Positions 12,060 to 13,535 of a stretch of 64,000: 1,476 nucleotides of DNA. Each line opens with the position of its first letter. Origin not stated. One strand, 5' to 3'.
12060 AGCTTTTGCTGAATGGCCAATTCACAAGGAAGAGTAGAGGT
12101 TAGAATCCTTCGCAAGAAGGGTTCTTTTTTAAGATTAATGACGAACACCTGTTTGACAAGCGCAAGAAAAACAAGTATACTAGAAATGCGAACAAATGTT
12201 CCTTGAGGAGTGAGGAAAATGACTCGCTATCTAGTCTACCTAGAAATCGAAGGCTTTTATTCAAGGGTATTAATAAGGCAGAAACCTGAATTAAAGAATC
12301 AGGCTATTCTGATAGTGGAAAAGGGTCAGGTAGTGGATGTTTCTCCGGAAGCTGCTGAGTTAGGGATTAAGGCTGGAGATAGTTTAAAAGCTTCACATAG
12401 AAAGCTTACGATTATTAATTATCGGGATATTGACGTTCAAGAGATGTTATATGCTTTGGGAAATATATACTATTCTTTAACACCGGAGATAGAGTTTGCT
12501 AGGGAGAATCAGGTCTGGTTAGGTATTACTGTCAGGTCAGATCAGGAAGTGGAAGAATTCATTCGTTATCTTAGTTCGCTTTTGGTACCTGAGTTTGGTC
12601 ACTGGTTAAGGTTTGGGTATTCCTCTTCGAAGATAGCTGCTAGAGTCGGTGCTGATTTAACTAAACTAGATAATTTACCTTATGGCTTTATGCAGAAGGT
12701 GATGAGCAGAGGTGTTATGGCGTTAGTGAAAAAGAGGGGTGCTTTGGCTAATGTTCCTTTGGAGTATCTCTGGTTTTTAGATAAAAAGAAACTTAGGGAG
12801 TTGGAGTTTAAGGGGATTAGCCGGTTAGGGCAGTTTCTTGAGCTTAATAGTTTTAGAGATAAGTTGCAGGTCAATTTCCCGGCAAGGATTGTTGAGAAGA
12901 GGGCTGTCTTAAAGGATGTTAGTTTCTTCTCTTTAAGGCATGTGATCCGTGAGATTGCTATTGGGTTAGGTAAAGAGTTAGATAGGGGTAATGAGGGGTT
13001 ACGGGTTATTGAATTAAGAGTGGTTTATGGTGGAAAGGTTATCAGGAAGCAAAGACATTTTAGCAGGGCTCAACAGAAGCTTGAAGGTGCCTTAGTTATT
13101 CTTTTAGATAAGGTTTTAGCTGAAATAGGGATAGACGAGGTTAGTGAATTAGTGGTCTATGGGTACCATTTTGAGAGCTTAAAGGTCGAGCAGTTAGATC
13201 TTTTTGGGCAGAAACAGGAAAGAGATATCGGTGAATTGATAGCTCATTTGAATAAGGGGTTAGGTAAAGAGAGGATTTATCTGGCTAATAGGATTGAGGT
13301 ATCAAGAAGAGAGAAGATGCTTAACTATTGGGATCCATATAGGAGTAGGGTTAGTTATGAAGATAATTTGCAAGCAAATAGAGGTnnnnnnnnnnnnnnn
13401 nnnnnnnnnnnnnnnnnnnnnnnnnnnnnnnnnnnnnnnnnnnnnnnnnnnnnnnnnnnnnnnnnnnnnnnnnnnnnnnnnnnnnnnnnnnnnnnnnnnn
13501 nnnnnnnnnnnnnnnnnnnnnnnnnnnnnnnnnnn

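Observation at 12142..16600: SOS-box-controlled imuB-like / dnaE2-like mutagenesis cassette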

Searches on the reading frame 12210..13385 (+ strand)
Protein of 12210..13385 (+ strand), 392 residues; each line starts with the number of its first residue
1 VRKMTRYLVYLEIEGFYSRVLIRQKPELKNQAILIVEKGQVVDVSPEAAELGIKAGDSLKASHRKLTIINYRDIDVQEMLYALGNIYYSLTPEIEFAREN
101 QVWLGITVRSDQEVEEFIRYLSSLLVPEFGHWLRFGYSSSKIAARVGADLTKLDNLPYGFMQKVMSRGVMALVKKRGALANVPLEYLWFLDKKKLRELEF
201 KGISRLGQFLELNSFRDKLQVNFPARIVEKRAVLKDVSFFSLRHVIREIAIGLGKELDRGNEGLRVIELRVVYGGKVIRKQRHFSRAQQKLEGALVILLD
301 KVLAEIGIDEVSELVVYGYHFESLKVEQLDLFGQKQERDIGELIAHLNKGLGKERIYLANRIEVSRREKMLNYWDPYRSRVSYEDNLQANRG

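Call 5: search_protein_families(library=pfam, proteins=[window:12210-13385:+], max_evalue=0.01)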
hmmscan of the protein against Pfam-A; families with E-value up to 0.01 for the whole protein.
window:12210-13385:+ (392 aa): 1 family
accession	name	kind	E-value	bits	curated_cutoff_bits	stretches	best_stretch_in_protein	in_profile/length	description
PF00817.25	IMS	-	4.3e-10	40.1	23.2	1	14-147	4-146/148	impB/mucB/samB family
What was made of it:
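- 12219..13388 (+): Inactive Y-family polymerase (iPolY / ImuY-like, the N-terminal part of a split ImuB), 389 aa. Pfam IMS, 40 bits (call 5).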

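Call 6: search_protein_families(library=ncbifam, proteins=[window:12210-13385:+], max_evalue=0.01)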
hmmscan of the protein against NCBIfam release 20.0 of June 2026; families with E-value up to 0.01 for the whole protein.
window:12210-13385:+ (392 aa): 5 families
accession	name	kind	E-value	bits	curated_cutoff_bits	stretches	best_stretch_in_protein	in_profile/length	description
NF002848.0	PRK03103.1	subfamily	5.2e-06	25.2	381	1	4-265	2-265/410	DNA polymerase IV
NF010731.0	PRK14133.1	equivalog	2.7e-05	23.6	362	1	4-156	1-158/352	DNA polymerase IV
NF002955.0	PRK03609.1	subfamily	0.00016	20.8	431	1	11-206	5-203/422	translesion error-prone DNA polymerase V subunit UmuC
NF002883.0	PRK03352.1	equivalog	0.0021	17.3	330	1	3-208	2-203/347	DNA polymerase IV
NF002882.0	PRK03348.1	equivalog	0.0093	14.8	389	0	4-156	3-165/461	DNA polymerase IV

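Call 10: find_homologous_proteins(query=window:12219-13385:+, max_evalue=0.001)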
Query window:12219-13385:+ (389 aa): 1 proteins with E <= 0.001 among 6638 candidates.
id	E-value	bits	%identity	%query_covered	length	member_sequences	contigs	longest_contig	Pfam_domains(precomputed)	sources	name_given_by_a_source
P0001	1.0e-248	843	100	100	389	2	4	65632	PF00817.26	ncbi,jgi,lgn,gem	-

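Call 12: find_encoding_contigs(protein=P0001, flank=10000, max_places=6)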
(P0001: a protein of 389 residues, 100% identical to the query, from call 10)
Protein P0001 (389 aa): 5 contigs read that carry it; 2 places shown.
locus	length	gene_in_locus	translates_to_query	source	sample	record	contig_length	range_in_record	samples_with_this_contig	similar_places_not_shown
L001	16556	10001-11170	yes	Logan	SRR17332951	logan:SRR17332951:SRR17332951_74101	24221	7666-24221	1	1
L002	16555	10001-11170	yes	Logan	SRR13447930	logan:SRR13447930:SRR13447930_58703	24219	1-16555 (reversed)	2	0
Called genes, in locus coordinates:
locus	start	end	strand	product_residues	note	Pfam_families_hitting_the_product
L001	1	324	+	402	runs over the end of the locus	PF07690:MFS_1, PF00083:Sugar_tr (weak), PF05977:MFS_3 (weak)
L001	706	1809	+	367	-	PF02608:Bmp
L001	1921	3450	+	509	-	PF00005:ABC_tran, PF13175:AAA_15 (faint), PF00005:ABC_tran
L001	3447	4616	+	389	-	PF02653:BPD_transp_2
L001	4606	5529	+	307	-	PF02653:BPD_transp_2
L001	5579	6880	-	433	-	PF07690:MFS_1, PF12832:MFS_1_like (weak), PF07690:MFS_1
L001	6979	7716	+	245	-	PF01209:Ubie_methyltran (weak), PF13489:Methyltransf_23, PF13847:Methyltransf_31, PF08241:Methyltransf_11, PF08242:Methyltransf_12, PF13649:Methyltransf_25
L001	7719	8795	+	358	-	PF01926:MMR_HSR1, PF06071:YchF-GTPase_C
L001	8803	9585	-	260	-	PF04748:Polysacc_deac_2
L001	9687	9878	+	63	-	-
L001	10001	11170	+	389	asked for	PF00817:IMS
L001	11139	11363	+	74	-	PF20114:DUF6504 (weak)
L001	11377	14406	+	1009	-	PF02811:PHP, PF07733:DNA_pol3_alpha, PF17657:DNA_pol3_finger, PF14579:HHH_6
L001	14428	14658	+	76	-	-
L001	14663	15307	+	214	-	PF22175:Ogg-HhH (weak), PF00730:HhH-GPD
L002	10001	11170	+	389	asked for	PF00817:IMS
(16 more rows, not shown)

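Call 18: search_protein_representatives(protein=window:12219-13385:+)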
Query: 389 residues. Proteins with E-value up to 0.001 (for the whole library): 41; up to 1e-10: 10; up to 1e-30: 1. The best 41 are listed.
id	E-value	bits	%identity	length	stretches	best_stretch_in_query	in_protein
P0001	3.3e-249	842.6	100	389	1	1-389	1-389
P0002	2.5e-15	73.0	26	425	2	221-377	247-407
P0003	7.4e-15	71.5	29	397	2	26-210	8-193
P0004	9.0e-14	67.9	28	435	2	4-208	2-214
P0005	1.7e-13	67.0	27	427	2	11-208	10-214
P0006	1.2e-12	64.2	27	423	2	5-209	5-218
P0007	6.0e-12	61.9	26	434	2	7-223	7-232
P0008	3.4e-11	59.4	29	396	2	8-213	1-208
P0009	5.8e-11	58.6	27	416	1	4-376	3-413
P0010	6.6e-11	58.5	27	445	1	25-382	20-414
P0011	2.0e-10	56.9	29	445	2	4-208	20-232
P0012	2.6e-10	56.5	28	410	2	4-208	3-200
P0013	1.9e-09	53.7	31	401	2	6-219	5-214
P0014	7.3e-09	51.8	27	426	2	6-210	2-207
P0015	2.5e-07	46.7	29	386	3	243-370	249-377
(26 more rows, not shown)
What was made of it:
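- Closest known: Kyrpidia tusciae-type operon / 'DnaE2X-iPolY-ImuB-C-RecA' putative mutasome. Different: The best non-self hit among 1.84 billion representative proteins is 26% identical (call 18).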

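Call 65: search_solved_structures(query=window:12219-13385:+, max_evalue=1, show_alignments=2)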
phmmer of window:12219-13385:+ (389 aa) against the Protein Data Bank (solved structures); distinct sequences matched with E-value up to 1: 12.
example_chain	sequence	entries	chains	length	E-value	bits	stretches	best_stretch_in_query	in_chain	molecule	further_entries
9drc_A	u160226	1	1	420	2.8e-05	26.8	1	2-109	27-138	DNA polymerase iota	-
6jun_F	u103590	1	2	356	5.4e-05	25.8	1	1-149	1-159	DNA polymerase IV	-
6juo_A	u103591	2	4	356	8.1e-05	25.2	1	1-149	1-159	DNA polymerase IV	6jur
2alz_A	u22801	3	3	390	0.00011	24.7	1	2-110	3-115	DNA polymerase iota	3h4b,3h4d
3h40_A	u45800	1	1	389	0.00011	24.7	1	2-110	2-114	DNA polymerase iota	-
5kt4_A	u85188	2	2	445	0.00012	24.7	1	2-109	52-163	DNA polymerase iota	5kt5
2dpi_A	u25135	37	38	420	0.00014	24.4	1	2-109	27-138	DNA polymerase iota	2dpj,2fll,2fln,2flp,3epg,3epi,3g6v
1t3n_A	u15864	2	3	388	0.00015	24.3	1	3-110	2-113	polymerase (DNA directed) iota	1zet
5kt6_A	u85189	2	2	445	0.00016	24.2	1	2-109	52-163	DNA polymerase iota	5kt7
6jum_A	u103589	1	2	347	0.00065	22.2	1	1-149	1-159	DNA polymerase IV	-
4dez_A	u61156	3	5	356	0.0011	21.6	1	1-149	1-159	DNA polymerase IV 1 | DNA polymerase IV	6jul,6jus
2x64_A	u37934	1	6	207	0.36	13.2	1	37-174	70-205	GLUTATHIONE-S-TRANSFERASE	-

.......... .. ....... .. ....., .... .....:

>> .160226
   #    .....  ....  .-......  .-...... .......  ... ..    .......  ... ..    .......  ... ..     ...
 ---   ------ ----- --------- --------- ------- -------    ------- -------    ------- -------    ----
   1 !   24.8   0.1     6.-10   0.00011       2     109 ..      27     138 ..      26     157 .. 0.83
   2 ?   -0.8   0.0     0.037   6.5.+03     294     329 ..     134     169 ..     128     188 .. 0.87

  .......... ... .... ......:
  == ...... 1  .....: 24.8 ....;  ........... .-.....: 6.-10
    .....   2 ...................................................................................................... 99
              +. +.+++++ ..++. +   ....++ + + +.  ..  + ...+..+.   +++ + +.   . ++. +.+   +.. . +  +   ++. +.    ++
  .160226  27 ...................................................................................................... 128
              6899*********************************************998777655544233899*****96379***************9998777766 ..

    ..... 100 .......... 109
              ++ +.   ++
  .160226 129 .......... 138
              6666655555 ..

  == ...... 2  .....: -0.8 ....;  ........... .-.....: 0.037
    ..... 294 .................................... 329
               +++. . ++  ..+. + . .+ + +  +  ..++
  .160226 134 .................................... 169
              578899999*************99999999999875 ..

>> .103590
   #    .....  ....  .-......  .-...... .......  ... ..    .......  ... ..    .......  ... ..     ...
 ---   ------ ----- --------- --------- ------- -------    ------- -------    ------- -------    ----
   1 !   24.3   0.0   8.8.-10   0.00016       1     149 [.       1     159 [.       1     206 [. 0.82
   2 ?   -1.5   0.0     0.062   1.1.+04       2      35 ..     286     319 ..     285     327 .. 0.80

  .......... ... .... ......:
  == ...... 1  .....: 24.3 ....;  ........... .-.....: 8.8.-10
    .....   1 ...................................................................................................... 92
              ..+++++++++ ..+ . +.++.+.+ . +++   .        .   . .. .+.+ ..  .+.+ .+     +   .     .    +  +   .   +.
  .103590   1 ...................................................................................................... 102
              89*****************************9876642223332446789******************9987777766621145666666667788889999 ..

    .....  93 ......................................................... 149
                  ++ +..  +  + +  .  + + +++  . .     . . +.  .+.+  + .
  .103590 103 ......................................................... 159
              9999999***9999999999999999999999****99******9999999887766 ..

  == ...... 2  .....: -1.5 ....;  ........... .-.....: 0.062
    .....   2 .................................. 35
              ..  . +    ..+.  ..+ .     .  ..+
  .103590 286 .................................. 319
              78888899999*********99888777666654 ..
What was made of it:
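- Checked: VDLD becomes LEIE and the catalytic DE becomes NQ in alignments to Pol iota and Mycobacterium Dpo4/DinB (call 65).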

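Call 69: search_protein_families(library=pfam, alignment_id=A1, max_evalue=1)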
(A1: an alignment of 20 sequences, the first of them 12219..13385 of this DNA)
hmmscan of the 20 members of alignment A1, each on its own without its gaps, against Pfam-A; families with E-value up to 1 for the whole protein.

A. member 1, window:12219-13385:+ (389 aa): 2 families
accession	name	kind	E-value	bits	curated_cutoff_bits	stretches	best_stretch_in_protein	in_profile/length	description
PF00817.25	IMS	-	4.2e-10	40.1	23.2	1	11-144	4-146/148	impB/mucB/samB family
PF08827.16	DUF1805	-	0.22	12.2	29.5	1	36-57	37-58/64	Domain of unknown function (DUF1805)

B. families by the number of members that match (of 20 scanned): 13 families
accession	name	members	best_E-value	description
PF00817.25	IMS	18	2.4e-24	impB/mucB/samB family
PF11799.13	IMS_C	17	5.2e-11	impB/mucB/samB family C-terminal domain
PF21999.2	IMS_HHH_1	15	8.1e-05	DNA polymerase-iota, thumb domain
PF21704.3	POLH-Rev1_HhH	3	0.0016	DNApol eta/Rev1, HhH motif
PF11798.14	IMS_HHH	2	0.11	IMS family HHH motif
PF08827.16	DUF1805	2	0.13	Domain of unknown function (DUF1805)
PF10384.14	Scm3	1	0.073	Centromere protein Scm3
PF21834.1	DUF6894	1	0.088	Domain of unknown function (DUF6894)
PF15132.11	DUF4568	1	0.16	Domain of unknown function (DUF4568)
PF21720.4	MIOS_WD40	1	0.21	MIOS, WD40 repeat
PF06460.18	CoV_Methyltr_2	1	0.26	Coronavirus 2'-O-methyltransferase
PF17407.7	Nrap_D6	1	0.27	Nrap protein domain 6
PF10392.15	COG5_N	1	0.28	Conserved oligomeric Golgi complex subunit 5, N-terminal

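Call 87: predict_structure(alignment_id=A1)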
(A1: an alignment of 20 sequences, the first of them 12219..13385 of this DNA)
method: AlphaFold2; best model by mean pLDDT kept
length: 389 residues; sequences in the alignment: 20
mean_pLDDT: 85.5   pTM: 0.71
mean pLDDT of the five models: 85.5, 82.5, 82.1, 81.7, 78.4
residues with pLDDT >= 90: 204; 70-90: 142; 50-70: 26; < 50: 17
segments of 3 or more residues with pLDDT < 50: 376-389
pLDDT, mean of each block of 10 residues (from residue 1): 95 97 96 96 95 87 92 94 96 96 94 93 95 93 92 79 84 84 92 95 91 84 90 76 90 88 91 90 80 87 84 90 58 67 76 71 76 55 39
secondary structure, 60 per line:
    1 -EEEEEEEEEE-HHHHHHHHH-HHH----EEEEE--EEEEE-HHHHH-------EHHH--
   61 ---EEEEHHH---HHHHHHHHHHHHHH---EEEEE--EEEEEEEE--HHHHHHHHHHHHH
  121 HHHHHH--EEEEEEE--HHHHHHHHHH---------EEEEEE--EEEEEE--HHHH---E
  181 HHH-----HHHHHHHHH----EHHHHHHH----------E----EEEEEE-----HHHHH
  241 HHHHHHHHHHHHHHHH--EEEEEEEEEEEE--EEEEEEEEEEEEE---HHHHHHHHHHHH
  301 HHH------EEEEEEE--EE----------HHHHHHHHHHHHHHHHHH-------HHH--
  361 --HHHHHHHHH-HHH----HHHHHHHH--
elements in order: E2-11 H13-21 E30-34 E37-41 H43-47 E64-67 H74-87 E91-95 E98-105 H108-126 E129-135 H138-147 E157-162 E165-170 H173-176 H189-197 H203-209 E225-230 H236-256 E259-270 E273-285 H289-303 E310-316 H331-348 H363-371 H380-387
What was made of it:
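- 12219..13388 (+): AF2 model pLDDT 85.5 (call 87).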

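Call 92: fold_search(model_id=the predicted structure, library=pdb)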
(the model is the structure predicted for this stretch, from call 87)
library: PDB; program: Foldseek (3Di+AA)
matches with E <= 10: 829; with E <= 0.001: 182
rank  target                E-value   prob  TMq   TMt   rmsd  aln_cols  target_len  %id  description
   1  9a5e_A                1.3e-18  1.00  0.43  0.41  19.8       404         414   16  Integrative model of DPO41-RPOZ by crosslinking MS and deep learning (released 2024-09-18)
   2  4u7c_B                1.5e-18  1.00  0.40  0.37  12.7       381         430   14  Structure of DNA polymerase kappa in complex with benzopyrene adducted DNA (released 2016-01-27)
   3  6jun_A                2.2e-18  1.00  0.44  0.49  13.0       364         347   18  MsDpo4-DNA complex 3 (released 2020-02-19)
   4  4u6p_A                2.3e-18  1.00  0.40  0.36  12.9       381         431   14  Structural mechanism of error-free bypass of major benzo[a]pyrene adduct by human polymerase kappa (released 2016-01-27)
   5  6jum_A                2.6e-18  1.00  0.42  0.46  12.9       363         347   18  MsDpo4-DNA complex 2 (released 2020-02-19)
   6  6jul_A                3.1e-18  1.00  0.42  0.47  13.0       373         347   18  MsDpo4-DNA complex 1 (released 2020-02-19)
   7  6juo_A                3.8e-18  1.00  0.42  0.46  13.0       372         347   16  MsDpo4-DNA complex 4 (released 2020-02-19)
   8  3q8r_B                4.8e-18  1.00  0.46  0.47  13.1       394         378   15  Human DNA polymerase iota incorporating dGTP opposite 8-oxo-guanine (released 2011-02-23)
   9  5kt2_A                5.1e-18  1.00  0.45  0.46  13.2       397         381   14  Teranry complex of human DNA polymerase iota(26-445) inserting dCMPNPP opposite template G in the presence of Mg2+ (released 2016-08-31)
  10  4u7c_A                6.6e-18  1.00  0.40  0.37  12.6       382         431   14  Structure of DNA polymerase kappa in complex with benzopyrene adducted DNA (released 2016-01-27)
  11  7yll                  8.4e-18  1.00  0.43  0.50  12.8       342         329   15  Crystal structure of TTEDbh (released 2023-12-06)
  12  5kt5_A                1.1e-17  1.00  0.45  0.46  13.3       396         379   14  Teranry complex of human DNA polymerase iota R96G inserting dCMPNPP opposite template G in the presence of Mn2+ (released 2016-08-31)
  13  6brx_A                1.2e-17  1.00  0.40  0.36  12.7       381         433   15  Crystal Structure of Human DNA polymerase kappa in complex with DNA containing the major cisplatin lesion (released 2018-08-22)
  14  6bs1_A                1.5e-17  1.00  0.39  0.36  12.5       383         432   14  Crystal Structure of Human DNA polymerase kappa in complex with DNA containing the major cisplatin lesion (released 2018-08-22)
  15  2oh2_A                1.6e-17  1.00  0.42  0.39  12.8       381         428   14  Ternary Complex of Human DNA Polymerase (released 2007-02-27)
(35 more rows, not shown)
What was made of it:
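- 12219..13388 (+): Full-length Foldseek matches to Dpo4, Pol kappa and Pol iota at E about 1e-18 (call 92).
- The complete Y-family fold is retained (calls 87, 92).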

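Call 94: search_dna_similar(query=window:12219-13385:+, collection=plasmids, mode=protein, max_evalue=0.001, max_rows=20)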
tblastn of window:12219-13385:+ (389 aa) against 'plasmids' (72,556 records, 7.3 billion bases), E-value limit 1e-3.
No match.
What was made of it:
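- Tried and rejected: tblastn of the Y-family protein against plasmids gave no match (call 94).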
